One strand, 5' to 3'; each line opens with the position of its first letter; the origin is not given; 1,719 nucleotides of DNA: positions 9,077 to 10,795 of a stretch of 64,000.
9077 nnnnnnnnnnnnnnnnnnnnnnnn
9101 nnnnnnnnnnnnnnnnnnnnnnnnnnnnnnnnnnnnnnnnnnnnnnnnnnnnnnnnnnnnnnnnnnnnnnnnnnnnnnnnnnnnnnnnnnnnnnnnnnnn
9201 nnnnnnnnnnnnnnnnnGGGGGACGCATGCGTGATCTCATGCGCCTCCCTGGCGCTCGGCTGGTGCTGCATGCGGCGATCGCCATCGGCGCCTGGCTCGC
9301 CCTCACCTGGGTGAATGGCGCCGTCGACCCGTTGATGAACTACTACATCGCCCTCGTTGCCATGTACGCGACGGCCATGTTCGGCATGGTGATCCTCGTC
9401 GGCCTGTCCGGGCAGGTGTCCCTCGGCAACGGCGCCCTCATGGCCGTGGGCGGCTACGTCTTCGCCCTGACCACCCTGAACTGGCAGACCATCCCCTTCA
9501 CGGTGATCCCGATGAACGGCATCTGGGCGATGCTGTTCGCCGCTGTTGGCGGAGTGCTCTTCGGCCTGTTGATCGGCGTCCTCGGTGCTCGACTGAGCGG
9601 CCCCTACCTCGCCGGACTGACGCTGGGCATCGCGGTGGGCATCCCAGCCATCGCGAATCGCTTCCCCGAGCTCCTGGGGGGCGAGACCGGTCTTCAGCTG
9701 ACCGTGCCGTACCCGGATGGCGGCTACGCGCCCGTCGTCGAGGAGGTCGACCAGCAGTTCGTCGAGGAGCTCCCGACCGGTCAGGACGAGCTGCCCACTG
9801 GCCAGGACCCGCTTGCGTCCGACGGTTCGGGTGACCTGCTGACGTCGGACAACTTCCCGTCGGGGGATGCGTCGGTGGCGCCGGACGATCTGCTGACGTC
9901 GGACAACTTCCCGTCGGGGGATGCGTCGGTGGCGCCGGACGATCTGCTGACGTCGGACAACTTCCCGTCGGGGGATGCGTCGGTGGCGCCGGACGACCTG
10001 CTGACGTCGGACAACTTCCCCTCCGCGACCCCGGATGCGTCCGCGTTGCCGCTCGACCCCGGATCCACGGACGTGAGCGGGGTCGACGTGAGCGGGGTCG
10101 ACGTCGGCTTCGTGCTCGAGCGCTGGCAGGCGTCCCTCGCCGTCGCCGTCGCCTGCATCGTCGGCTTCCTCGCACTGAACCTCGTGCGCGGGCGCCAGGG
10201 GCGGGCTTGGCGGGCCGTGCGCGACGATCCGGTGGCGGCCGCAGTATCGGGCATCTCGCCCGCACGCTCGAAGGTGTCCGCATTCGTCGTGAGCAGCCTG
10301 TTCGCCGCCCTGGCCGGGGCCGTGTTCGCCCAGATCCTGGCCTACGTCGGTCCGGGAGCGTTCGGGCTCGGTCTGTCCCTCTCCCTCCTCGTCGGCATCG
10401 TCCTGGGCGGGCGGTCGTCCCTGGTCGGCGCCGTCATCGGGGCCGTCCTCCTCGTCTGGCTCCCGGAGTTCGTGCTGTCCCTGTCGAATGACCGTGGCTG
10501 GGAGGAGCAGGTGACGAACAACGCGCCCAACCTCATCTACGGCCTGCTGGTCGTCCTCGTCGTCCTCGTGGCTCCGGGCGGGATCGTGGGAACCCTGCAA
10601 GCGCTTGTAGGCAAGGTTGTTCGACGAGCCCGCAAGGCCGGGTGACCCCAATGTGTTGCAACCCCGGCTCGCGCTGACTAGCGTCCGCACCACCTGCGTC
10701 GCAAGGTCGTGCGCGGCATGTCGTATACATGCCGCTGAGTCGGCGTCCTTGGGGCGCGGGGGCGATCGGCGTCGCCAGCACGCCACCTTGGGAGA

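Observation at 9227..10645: LivM-type permease interrupted by an acidic disordered insertion of about 135 residues built from perfect DNA tandem repeats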

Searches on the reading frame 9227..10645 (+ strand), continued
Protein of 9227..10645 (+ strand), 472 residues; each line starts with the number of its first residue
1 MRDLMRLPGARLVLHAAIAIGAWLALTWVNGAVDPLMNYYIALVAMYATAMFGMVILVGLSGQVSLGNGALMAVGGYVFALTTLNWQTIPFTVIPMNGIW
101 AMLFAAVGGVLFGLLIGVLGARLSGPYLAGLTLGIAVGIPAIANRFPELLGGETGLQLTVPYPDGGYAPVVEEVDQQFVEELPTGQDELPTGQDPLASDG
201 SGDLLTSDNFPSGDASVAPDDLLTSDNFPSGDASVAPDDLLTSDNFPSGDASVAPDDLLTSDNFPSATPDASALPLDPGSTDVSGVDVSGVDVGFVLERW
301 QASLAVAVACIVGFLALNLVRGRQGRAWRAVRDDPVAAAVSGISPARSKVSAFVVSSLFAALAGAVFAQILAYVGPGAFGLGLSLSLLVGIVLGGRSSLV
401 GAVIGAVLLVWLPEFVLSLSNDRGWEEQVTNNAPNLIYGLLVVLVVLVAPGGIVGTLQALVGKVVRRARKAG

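Call 41: search_protein_representatives(protein=window:9227-10642:+)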
Query: 472 residues. Proteins with E-value up to 0.001 (for the whole library): 18024; up to 1e-10: 5360; up to 1e-30: 79. The best 150 are listed.
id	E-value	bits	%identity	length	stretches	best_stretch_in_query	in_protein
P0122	1.3e-164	565.1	64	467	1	3-468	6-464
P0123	3.0e-107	376.0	63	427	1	3-344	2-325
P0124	1.0e-104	367.7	73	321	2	238-418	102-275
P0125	2.1e-104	366.6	72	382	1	1-281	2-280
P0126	3.9e-89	316.3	69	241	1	232-467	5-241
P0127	6.6e-89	315.5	81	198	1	273-467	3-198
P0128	2.0e-74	267.8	58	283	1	5-255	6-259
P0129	4.5e-68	246.8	78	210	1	304-464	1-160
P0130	1.1e-64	235.6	60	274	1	255-460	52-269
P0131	4.8e-64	233.5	61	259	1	237-458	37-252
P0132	2.5e-63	231.2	52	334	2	11-163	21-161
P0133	4.1e-61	223.9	60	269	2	168-350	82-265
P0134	4.3e-59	217.2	72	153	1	320-471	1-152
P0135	2.5e-58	214.7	82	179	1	70-192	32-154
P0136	2.0e-54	201.9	46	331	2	290-464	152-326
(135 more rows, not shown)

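Call 44: find_homologous_proteins(query=P0136)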
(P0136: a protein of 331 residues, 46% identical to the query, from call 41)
Query P0136 (331 aa): 7150 proteins with E <= 0.001 among 8000 candidates; the best 120 are listed.
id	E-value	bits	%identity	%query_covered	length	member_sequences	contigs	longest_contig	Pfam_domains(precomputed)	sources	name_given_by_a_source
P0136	6.3e-193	658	100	100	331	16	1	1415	PF02653.22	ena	-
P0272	8.6e-189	644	98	100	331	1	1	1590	PF02653.22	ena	-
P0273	2.9e-176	603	92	100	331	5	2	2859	PF02653.22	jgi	jgi:branched-chain amino acid transport system permease protein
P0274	2.7e-175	600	92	100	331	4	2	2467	PF02653.22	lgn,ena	-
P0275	2.1e-167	574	89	100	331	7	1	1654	PF02653.22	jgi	jgi:branched-chain amino acid transport system permease protein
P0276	1.4e-166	572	88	99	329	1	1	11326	PF02653.22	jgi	jgi:branched-chain amino acid transport system permease protein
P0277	1.1e-165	569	88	100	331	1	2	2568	PF02653.22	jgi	jgi:branched-chain amino acid transport system permease protein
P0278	9.5e-165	566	88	99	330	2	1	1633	PF02653.22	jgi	jgi:branched-chain amino acid transport system permease protein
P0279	7.4e-161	553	88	100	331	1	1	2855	PF02653.22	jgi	jgi:branched-chain amino acid transport system permease protein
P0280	1.4e-157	542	84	99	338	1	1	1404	PF02653.22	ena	-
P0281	1.5e-155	535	83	97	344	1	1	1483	PF02653.22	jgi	jgi:branched-chain amino acid transport system permease protein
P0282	1.6e-154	532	84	99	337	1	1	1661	PF02653.22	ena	-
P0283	1.9e-152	525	85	94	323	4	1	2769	PF02653.22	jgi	jgi:branched-chain amino acid transport system permease protein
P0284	5.9e-149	514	83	97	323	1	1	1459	PF02653.22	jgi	jgi:branched-chain amino acid transport system permease protein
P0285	1.5e-147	509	79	98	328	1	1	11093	PF02653.22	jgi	jgi:branched-chain amino acid transport system permease protein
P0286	2.6e-147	508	80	98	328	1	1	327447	PF02653.22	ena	-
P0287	2.6e-147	508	81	98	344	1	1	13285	PF02653.22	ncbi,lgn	-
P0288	1.2e-144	499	82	99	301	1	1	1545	PF02653.22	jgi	jgi:branched-chain amino acid transport system permease protein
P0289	3.7e-144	498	79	98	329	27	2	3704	PF02653.22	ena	-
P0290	8.1e-144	497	79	100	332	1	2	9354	PF02653.22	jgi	jgi:branched-chain amino acid transport system permease protein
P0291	2.4e-143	495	78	99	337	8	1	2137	PF02653.22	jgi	jgi:branched-chain amino acid transport system permease protein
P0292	5.3e-143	494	79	98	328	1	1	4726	PF02653.22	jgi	jgi:branched-chain amino acid transport system permease protein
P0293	2.9e-142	492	78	97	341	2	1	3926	PF02653.22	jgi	jgi:branched-chain amino acid transport system permease protein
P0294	5.1e-142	491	79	97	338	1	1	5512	PF02653.22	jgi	jgi:branched-chain amino acid transport system permease protein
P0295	6.3e-142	491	78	96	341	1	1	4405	PF02653.22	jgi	jgi:branched-chain amino acid transport system permease protein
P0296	7.6e-142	490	79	97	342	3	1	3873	PF02653.22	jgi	jgi:branched-chain amino acid transport system permease protein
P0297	7.6e-142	490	76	99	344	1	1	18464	PF02653.22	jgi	jgi:branched-chain amino acid transport system permease protein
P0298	8.0e-142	490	78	98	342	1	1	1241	PF02653.22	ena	-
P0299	1.8e-141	489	78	96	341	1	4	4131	PF02653.22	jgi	jgi:branched-chain amino acid transport system permease protein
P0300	5.2e-141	488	76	99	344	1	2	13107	PF02653.22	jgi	jgi:branched-chain amino acid transport system permease protein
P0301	1.1e-140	486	76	97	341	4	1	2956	PF02653.22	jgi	jgi:branched-chain amino acid transport system permease protein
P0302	1.1e-138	480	75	98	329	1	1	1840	PF02653.22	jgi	jgi:branched-chain amino acid transport system permease protein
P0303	1.8e-138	479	78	95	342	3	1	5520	PF02653.22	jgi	jgi:branched-chain amino acid transport system permease protein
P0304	3.0e-138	478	75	98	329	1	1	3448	PF02653.22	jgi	jgi:branched-chain amino acid transport system permease protein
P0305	3.7e-138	478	78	95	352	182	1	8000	PF02653.22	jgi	jgi:branched-chain amino acid transport system permease protein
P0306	4.9e-138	478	84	89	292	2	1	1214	PF02653.22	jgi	jgi:branched-chain amino acid transport system permease protein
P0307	8.7e-138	477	83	88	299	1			PF02653.22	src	-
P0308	3.3e-137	475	75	96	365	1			PF02653.22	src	-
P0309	4.4e-137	475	77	98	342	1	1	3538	PF02653.22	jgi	jgi:branched-chain amino acid transport system permease protein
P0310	1.2e-136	473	75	99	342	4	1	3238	PF02653.22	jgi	jgi:branched-chain amino acid transport system permease protein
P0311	3.8e-136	472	74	100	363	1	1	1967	PF02653.22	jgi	jgi:branched-chain amino acid transport system permease protein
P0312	4.0e-136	472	75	99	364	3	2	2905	PF02653.22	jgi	jgi:branched-chain amino acid transport system permease protein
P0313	7.8e-136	471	75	99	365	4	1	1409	PF02653.22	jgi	jgi:branched-chain amino acid transport system permease protein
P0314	1.4e-135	470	73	100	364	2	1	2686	PF02653.22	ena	-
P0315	1.6e-135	470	74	99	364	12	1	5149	PF02653.22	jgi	jgi:branched-chain amino acid transport system permease protein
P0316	2.1e-135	469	75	99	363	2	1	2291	PF02653.22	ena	-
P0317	2.8e-135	469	77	96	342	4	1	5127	PF02653.22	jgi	jgi:branched-chain amino acid transport system permease protein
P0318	3.1e-135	469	74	100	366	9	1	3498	PF02653.22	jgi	jgi:branched-chain amino acid transport system permease protein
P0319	3.2e-135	469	74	99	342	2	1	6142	PF02653.22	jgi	jgi:branched-chain amino acid transport system permease protein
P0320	4.8e-135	468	76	99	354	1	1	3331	PF02653.22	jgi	jgi:branched-chain amino acid transport system permease protein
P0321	7.0e-135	467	77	96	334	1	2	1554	PF02653.22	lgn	-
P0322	2.8e-134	465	74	99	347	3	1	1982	PF02653.22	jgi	-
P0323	3.0e-134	465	75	99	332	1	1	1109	PF02653.22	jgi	jgi:branched-chain amino acid transport system permease protein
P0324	3.4e-134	465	75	98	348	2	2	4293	PF02653.22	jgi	jgi:branched-chain amino acid transport system permease protein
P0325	4.4e-134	465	76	97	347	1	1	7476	PF02653.22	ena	-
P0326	5.0e-134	465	75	97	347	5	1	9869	PF02653.22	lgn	-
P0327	5.1e-134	465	76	97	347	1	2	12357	PF02653.22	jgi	jgi:branched-chain amino acid transport system permease protein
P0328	5.5e-134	464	75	98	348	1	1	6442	PF02653.22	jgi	jgi:branched-chain amino acid transport system permease protein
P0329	8.6e-134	464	77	97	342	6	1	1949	PF02653.22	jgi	jgi:branched-chain amino acid transport system permease protein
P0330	8.8e-134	464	75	99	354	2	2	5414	PF02653.22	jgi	jgi:branched-chain amino acid transport system permease protein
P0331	1.0e-133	464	73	100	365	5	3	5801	PF02653.22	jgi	jgi:branched-chain amino acid transport system permease protein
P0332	1.3e-133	463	74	98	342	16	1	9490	PF02653.22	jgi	jgi:branched-chain amino acid transport system permease protein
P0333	1.5e-133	463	72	98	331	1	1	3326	PF02653.22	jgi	jgi:branched-chain amino acid transport system permease protein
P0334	2.7e-133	462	75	98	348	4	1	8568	PF02653.22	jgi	jgi:branched-chain amino acid transport system permease protein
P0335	4.0e-133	462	73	99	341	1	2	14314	PF02653.22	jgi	jgi:branched-chain amino acid transport system permease protein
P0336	4.0e-133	462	75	97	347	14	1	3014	PF02653.22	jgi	jgi:branched-chain amino acid transport system permease protein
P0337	5.7e-133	461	76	97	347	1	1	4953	PF02653.22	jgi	jgi:branched-chain amino acid transport system permease protein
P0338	6.2e-133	461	72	99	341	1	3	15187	PF02653.22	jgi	jgi:branched-chain amino acid transport system permease protein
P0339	6.6e-133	461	83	89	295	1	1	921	PF02653.22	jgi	jgi:branched-chain amino acid transport system permease protein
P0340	1.4e-132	460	75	97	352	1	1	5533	PF02653.22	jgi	jgi:branched-chain amino acid transport system permease protein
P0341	1.4e-132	460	73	98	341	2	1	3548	PF02653.22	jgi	jgi:branched-chain amino acid transport system permease protein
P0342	1.5e-132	460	75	97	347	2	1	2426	PF02653.22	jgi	jgi:branched-chain amino acid transport system permease protein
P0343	1.5e-132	460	74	98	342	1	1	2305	PF02653.22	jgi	jgi:branched-chain amino acid transport system permease protein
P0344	2.2e-132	459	74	98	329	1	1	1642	PF02653.22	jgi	-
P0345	3.1e-132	459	75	97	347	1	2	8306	PF02653.22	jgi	jgi:branched-chain amino acid transport system permease protein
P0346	4.0e-132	458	75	97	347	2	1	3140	PF02653.22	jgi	-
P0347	4.1e-132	458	74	95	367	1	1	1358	PF02653.22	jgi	jgi:branched-chain amino acid transport system permease protein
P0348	6.5e-132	458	74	98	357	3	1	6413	PF02653.22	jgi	jgi:branched-chain amino acid transport system permease protein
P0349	6.7e-132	458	74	96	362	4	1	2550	PF02653.22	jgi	jgi:branched-chain amino acid transport system permease protein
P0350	6.9e-132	458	75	97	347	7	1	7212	PF02653.22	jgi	jgi:branched-chain amino acid transport system permease protein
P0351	8.5e-132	457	75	97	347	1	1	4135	PF02653.22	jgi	jgi:branched-chain amino acid transport system permease protein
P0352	9.1e-132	457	75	97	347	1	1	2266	PF02653.22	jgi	jgi:branched-chain amino acid transport system permease protein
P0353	9.5e-132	457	73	100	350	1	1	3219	PF02653.22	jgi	jgi:branched-chain amino acid transport system permease protein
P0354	1.2e-131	457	72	100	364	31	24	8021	PF02653.22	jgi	jgi:branched-chain amino acid transport system permease protein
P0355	1.4e-131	457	74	96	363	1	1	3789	PF02653.22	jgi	jgi:branched-chain amino acid transport system permease protein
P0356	1.5e-131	457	73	96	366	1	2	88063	PF02653.22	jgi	jgi:branched-chain amino acid transport system permease protein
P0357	1.8e-131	456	75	97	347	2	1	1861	PF02653.22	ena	-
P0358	1.9e-131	456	75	97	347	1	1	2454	PF02653.22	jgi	jgi:branched-chain amino acid transport system permease protein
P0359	2.2e-131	456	75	95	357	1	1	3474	PF02653.22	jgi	jgi:branched-chain amino acid transport system permease protein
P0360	2.5e-131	456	72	100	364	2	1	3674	PF02653.22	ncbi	-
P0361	5.5e-131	455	70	99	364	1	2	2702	PF02653.22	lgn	-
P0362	6.0e-131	454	73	98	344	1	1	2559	PF02653.22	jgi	jgi:branched-chain amino acid transport system permease protein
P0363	7.2e-131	454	75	96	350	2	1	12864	PF02653.22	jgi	jgi:branched-chain amino acid transport system permease protein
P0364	8.7e-131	454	75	97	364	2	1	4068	PF02653.22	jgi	jgi:branched-chain amino acid transport system permease protein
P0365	9.7e-131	454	75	96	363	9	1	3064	PF02653.22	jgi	jgi:branched-chain amino acid transport system permease protein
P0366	1.5e-130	453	74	97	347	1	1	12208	PF02653.22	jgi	jgi:branched-chain amino acid transport system permease protein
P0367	1.6e-130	453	74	98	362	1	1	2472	PF02653.22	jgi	jgi:branched-chain amino acid transport system permease protein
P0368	1.6e-130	453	75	96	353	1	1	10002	PF02653.22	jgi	jgi:branched-chain amino acid transport system permease protein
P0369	4.2e-130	452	72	99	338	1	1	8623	PF02653.22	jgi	jgi:branched-chain amino acid transport system permease protein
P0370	4.5e-130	452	72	97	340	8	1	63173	PF02653.22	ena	-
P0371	1.4e-129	450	72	100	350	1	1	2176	PF02653.22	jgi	jgi:branched-chain amino acid transport system permease protein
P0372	2.0e-129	450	72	100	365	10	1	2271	PF02653.22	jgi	jgi:branched-chain amino acid transport system permease protein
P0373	2.4e-129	449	72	99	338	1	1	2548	PF02653.22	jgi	jgi:branched-chain amino acid transport system permease protein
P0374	4.2e-129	448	74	96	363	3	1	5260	PF02653.22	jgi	jgi:branched-chain amino acid transport system permease protein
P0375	4.3e-129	448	72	100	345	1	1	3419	PF02653.22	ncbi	ncbi:MAG TPA: branched-chain amino acid ABC transporter permease [Solirubrobacteraceae bacterium]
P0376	4.8e-129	448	71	100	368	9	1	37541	PF02653.22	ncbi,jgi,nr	ncbi:MAG TPA: branched-chain amino acid ABC transporter permease [Baekduia sp.]|jgi:branched-chain a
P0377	6.1e-129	448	73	98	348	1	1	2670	PF02653.22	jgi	jgi:branched-chain amino acid transport system permease protein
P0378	8.4e-129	447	71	99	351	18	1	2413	PF02653.22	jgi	jgi:branched-chain amino acid transport system permease protein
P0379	1.2e-128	447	71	100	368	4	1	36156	PF02653.22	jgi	jgi:branched-chain amino acid transport system permease protein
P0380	1.4e-128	447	73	98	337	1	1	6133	PF02653.22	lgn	-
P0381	3.2e-128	446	73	96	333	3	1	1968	PF02653.22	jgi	jgi:branched-chain amino acid transport system permease protein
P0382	3.2e-128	446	73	96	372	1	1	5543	PF02653.22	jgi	jgi:branched-chain amino acid transport system permease protein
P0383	3.5e-128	445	69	98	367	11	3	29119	PF02653.22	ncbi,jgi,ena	-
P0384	4.0e-128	445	69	100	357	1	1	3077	PF02653.22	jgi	jgi:branched-chain amino acid transport system permease protein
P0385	4.8e-128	445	71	100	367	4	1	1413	PF02653.22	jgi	jgi:branched-chain amino acid transport system permease protein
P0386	4.9e-128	445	71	99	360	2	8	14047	PF02653.22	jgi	jgi:branched-chain amino acid transport system permease protein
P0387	5.5e-128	445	71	98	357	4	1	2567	PF02653.22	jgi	jgi:branched-chain amino acid transport system permease protein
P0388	1.9e-127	443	71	100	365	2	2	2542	PF02653.22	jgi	jgi:branched-chain amino acid transport system permease protein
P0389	2.1e-127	443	72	96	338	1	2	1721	PF02653.22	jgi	jgi:branched-chain amino acid transport system permease protein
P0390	2.2e-127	443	73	96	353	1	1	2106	PF02653.22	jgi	jgi:branched-chain amino acid transport system permease protein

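Call 45: find_encoding_contigs(protein=P0376, flank=6000, max_places=3)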
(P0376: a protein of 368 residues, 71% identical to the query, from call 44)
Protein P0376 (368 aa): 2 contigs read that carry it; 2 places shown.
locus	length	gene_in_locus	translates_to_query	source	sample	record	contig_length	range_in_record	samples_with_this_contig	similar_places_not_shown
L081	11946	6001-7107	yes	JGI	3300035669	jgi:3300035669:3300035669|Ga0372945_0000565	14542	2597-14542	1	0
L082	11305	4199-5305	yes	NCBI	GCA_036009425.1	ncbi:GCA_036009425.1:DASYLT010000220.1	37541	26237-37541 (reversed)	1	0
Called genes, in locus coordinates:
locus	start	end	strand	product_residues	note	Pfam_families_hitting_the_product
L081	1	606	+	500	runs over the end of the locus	-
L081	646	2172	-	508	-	PF00743:FMO-like, PF07992:Pyr_redox_2, PF13434:Lys_Orn_oxgnase (faint), PF01266:DAO (weak), PF13450:NAD_binding_8, PF13738:Pyr_redox_3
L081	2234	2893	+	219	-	PF00440:TetR_N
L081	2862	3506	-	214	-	PF00440:TetR_N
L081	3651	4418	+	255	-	PF13476:AAA_23 (faint), PF00005:ABC_tran, PF13304:AAA_21 (faint), PF12399:BCA_ABC_TP_C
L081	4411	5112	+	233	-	PF00005:ABC_tran, PF13304:AAA_21 (faint)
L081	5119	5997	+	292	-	PF02653:BPD_transp_2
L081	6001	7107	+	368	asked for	PF02653:BPD_transp_2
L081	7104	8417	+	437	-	PF13433:Peripla_BP_5 (weak), PF13458:Peripla_BP_6, PF01094:ANF_receptor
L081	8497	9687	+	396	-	PF00368:HMG-CoA_red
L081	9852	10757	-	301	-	PF00701:DHDPS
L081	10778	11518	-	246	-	PF00440:TetR_N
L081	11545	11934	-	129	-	-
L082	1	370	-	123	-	PF00743:FMO-like (weak), PF01266:DAO (weak), PF13450:NAD_binding_8, PF13738:Pyr_redox_3 (faint)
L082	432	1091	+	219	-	PF00440:TetR_N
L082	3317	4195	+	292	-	PF02653:BPD_transp_2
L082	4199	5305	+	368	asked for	PF02653:BPD_transp_2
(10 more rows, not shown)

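Call 46: find_encoding_contigs(protein=P0286, flank=6000, max_places=2)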
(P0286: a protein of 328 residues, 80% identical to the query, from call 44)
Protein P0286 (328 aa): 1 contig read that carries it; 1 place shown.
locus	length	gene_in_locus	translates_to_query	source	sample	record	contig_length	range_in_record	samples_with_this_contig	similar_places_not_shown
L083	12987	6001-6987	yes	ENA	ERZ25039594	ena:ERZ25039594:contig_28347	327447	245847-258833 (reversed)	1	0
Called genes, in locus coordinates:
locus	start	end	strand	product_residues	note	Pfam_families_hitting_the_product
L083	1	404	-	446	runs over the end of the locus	PF00723:Glyco_hydro_15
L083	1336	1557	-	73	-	-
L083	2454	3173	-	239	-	PF17853:GGDEF_2, PF13556:HTH_30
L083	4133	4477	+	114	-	PF00005:ABC_tran (weak), PF12399:BCA_ABC_TP_C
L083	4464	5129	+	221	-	PF00005:ABC_tran, PF13304:AAA_21 (weak)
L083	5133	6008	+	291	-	PF02653:BPD_transp_2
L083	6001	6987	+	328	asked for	PF02653:BPD_transp_2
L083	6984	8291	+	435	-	PF13433:Peripla_BP_5 (weak), PF13458:Peripla_BP_6, PF01094:ANF_receptor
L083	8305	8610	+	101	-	PF03992:ABM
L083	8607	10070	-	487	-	-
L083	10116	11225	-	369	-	PF01073:3Beta_HSD, PF01370:Epimerase, PF04321:RmlD_sub_bind, PF07993:NAD_binding_4, PF13460:NAD_binding_10 (weak), PF16363:GDP_Man_Dehyd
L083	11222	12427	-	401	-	PF02801:Ketoacyl-synt_C, PF00106:adh_short, PF13561:adh_short_C2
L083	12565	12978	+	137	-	-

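Call 49: find_related_loci(query=A3, collection=metagenome_contigs, flank=3500)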
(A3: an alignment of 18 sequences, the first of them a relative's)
Query A3 (331 aa) in metagenome_contigs; peptide patterns used: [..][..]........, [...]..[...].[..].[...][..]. (x = any residue, [..] = any of these).
600 stretches matched a pattern (row limit reached: there are more); 587 encode a relative of the query (tblastn E <= 1e-3); the best 80 are kept; 80 distinct loci.
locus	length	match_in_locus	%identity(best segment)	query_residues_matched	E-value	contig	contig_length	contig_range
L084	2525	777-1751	75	2-328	6e-140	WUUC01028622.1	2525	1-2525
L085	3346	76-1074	71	3-331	6e-129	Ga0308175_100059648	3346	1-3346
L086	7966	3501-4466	59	4-327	4e-104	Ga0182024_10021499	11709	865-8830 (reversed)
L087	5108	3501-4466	58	2-325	4e-100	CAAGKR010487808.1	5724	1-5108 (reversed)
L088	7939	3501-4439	56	4-322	2e-96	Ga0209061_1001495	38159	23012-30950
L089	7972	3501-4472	56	2-327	7e-96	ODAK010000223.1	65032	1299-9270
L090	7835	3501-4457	61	3-324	8e-93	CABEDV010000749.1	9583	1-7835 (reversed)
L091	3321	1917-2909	58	1-327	4e-93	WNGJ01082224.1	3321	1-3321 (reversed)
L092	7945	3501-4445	57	3-320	2e-91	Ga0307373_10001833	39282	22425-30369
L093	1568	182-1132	58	3-322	4e-97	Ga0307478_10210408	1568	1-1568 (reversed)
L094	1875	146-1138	57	1-327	1e-95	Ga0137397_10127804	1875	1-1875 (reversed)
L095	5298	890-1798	59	18-322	4e-90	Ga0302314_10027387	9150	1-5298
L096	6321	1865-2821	58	1-322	9e-88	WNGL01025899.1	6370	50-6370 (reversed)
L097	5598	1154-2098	56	3-320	5e-87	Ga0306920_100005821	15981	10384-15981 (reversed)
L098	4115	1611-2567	55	1-322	2e-86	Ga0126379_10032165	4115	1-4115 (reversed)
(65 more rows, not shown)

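Call 58: search_solved_structures(query=A3, max_evalue=1)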
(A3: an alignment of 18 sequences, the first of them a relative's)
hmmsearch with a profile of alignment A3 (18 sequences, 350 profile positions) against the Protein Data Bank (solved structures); distinct sequences matched with E-value up to 1: 0.

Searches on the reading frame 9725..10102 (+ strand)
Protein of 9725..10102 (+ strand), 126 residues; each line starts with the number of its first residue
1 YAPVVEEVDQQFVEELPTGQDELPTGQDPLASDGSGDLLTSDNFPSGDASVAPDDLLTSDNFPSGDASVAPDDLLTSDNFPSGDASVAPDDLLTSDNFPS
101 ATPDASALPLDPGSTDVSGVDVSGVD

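Call 21: find_homologous_proteins(query=window:9725-10102:+, max_evalue=0.01)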
Query seq(126 aa) (126 aa): 1 proteins with E <= 0.01 among 4348 candidates.
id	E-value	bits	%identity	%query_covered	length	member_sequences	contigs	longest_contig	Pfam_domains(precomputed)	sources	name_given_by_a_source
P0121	1.4e-8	53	78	32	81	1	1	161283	-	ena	-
